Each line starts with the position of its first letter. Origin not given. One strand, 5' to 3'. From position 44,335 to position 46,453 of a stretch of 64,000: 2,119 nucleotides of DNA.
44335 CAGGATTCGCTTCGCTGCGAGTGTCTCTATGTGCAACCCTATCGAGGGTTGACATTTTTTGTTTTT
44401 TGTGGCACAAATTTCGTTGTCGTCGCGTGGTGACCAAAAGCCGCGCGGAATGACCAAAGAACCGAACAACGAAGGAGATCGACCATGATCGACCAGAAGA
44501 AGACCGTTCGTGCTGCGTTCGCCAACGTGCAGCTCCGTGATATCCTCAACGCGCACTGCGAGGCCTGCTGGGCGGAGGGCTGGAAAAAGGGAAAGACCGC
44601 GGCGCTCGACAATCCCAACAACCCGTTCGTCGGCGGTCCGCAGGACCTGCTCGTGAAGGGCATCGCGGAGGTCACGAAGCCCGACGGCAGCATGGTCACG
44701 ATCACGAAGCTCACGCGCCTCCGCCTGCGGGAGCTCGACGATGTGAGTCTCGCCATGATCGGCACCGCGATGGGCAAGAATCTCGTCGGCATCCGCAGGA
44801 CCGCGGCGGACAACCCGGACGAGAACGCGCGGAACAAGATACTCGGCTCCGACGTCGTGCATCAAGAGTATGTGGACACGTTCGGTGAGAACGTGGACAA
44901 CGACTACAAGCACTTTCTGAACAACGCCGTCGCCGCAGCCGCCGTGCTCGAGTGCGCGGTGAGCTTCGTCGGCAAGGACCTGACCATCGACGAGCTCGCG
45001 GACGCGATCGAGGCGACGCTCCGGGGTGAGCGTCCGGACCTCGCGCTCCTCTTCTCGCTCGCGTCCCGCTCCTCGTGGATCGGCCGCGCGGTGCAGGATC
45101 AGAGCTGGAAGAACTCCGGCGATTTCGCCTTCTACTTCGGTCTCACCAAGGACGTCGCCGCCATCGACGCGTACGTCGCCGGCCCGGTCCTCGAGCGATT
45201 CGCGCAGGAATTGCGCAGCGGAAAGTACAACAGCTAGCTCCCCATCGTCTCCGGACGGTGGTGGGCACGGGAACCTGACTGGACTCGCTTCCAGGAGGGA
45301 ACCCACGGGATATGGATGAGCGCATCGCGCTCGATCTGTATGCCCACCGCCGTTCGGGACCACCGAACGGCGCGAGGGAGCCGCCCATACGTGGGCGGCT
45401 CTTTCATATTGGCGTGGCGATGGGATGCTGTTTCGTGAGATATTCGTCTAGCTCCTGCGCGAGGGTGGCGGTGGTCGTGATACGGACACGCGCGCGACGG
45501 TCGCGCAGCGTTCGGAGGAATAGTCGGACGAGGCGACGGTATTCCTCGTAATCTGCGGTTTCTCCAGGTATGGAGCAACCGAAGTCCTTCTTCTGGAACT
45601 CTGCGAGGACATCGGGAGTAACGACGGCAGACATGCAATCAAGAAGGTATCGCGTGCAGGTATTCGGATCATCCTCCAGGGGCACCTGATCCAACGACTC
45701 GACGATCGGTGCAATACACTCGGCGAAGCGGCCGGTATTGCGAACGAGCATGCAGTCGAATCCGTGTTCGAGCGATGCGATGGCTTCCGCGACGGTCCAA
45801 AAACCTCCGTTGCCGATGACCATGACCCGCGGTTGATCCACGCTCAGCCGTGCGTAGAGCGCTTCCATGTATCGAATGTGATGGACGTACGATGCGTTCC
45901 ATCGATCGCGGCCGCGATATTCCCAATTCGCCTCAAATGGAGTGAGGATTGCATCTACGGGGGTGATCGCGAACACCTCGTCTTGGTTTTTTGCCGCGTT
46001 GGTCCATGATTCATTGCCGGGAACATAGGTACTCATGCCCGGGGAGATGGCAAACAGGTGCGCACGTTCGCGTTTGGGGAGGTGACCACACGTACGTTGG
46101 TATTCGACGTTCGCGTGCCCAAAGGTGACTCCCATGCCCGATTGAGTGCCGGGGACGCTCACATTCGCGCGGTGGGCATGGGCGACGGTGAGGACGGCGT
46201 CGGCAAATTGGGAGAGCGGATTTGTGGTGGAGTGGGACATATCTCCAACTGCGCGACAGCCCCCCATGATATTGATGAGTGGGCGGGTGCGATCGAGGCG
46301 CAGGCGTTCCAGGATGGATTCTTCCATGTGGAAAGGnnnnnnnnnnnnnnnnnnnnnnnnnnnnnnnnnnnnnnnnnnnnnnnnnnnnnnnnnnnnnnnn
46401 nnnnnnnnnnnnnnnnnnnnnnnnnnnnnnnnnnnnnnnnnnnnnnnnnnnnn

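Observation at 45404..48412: Orphan 1002-aa protein with a C-terminal LOG/SLOG-like Rossmann domain and a ~750-aa uncharacterised N-terminal region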

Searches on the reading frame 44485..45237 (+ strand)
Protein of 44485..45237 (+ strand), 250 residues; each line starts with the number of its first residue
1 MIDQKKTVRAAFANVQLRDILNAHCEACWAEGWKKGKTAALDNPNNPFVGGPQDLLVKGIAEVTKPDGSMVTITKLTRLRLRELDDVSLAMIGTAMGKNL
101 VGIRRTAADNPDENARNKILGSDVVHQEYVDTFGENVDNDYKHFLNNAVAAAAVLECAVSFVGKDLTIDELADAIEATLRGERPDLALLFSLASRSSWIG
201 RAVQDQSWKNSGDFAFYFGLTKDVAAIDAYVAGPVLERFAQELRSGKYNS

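Call 10: search_protein_families(library=pfam, proteins=[window:44485-45237:+], max_evalue=0.01)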
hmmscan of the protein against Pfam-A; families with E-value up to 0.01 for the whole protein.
window:44485-45237:+ (250 aa): 0 families

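Call 16: search_protein_families(library=phrogs, proteins=[window:44485-45237:+], max_evalue=1)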
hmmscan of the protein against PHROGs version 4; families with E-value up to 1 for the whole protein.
window:44485-45237:+ (250 aa): 1 family
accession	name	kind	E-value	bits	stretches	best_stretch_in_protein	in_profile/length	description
phrog_38005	-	unknown function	0.41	12.2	0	122-159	19-56/100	-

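Call 81: search_solved_structures(query=A2, max_evalue=10, show_alignments=2)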
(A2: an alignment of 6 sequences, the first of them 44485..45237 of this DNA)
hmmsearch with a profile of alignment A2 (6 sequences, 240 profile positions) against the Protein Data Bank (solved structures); distinct sequences matched with E-value up to 10: 2.
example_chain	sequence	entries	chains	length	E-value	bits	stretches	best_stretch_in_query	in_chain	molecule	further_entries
8ouw_4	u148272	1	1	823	0.47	13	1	66-152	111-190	DNA replication licensing factor mcm-4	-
1t72_A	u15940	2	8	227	0.51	12.8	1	127-193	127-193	Phosphate transport system protein phoU homolog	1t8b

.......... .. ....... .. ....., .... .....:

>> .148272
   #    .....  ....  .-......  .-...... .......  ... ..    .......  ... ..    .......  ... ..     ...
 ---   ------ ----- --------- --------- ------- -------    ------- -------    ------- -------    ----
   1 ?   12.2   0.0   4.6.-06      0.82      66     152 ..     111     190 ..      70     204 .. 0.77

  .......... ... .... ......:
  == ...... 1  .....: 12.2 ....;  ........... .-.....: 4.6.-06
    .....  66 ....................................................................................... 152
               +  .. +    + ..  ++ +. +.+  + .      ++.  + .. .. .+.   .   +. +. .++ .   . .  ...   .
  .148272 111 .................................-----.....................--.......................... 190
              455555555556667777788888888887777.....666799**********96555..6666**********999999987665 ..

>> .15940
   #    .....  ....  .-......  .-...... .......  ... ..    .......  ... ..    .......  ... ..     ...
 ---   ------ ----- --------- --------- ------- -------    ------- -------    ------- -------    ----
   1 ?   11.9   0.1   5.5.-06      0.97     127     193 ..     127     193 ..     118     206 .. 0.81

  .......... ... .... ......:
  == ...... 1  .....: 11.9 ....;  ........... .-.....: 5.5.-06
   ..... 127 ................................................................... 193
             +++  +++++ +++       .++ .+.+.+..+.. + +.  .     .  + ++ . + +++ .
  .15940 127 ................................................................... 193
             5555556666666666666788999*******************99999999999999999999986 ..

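Call 111: search_protein_families(library=padloc, proteins=[window:44485-45237:+], max_evalue=0.01)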
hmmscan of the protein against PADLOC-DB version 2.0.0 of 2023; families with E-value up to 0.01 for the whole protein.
window:44485-45237:+ (250 aa): 0 families

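Call 112: search_protein_families(library=ncbifam, proteins=[window:44485-45237:+], max_evalue=0.01)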
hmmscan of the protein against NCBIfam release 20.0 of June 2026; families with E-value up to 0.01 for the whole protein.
window:44485-45237:+ (250 aa): 0 families
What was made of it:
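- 44485..45237 (+): Convergent 250-aa neighbour ('W250-type'). Its 3' end lies 166 nt from the 3' end of T. It belongs to an unnamed family that recurs beside T homologs, and is a candidate partner. No hit in Pfam, PHROGs, PADLOC, NCBIfam or PDB (calls 10, 16, 81, 111, 112).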

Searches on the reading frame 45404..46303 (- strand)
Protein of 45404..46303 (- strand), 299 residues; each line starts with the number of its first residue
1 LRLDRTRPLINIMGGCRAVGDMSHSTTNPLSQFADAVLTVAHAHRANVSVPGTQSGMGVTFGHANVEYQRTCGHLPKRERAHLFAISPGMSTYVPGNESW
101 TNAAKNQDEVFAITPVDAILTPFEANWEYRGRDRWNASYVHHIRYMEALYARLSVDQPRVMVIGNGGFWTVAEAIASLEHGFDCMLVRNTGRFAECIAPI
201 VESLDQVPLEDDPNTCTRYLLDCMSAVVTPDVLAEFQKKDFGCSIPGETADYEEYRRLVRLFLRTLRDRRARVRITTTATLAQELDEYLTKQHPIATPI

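Call 15: search_protein_families(library=pfam, proteins=[window:45404-46303:-], max_evalue=10)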
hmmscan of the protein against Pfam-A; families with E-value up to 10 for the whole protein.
window:45404-46303:- (299 aa): 1 family
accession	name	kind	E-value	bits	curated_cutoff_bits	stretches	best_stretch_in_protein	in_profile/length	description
PF18171.6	LSDAT_prok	-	2.8e-06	27.2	25.4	2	145-199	111-165/195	SLOG in TRPM, prokaryote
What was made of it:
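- On LSDAT subfamily (PF18171/PF18139): The C-terminal 299 aa scores 27.2 bits against a cut-off of 25.4 (call 15).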
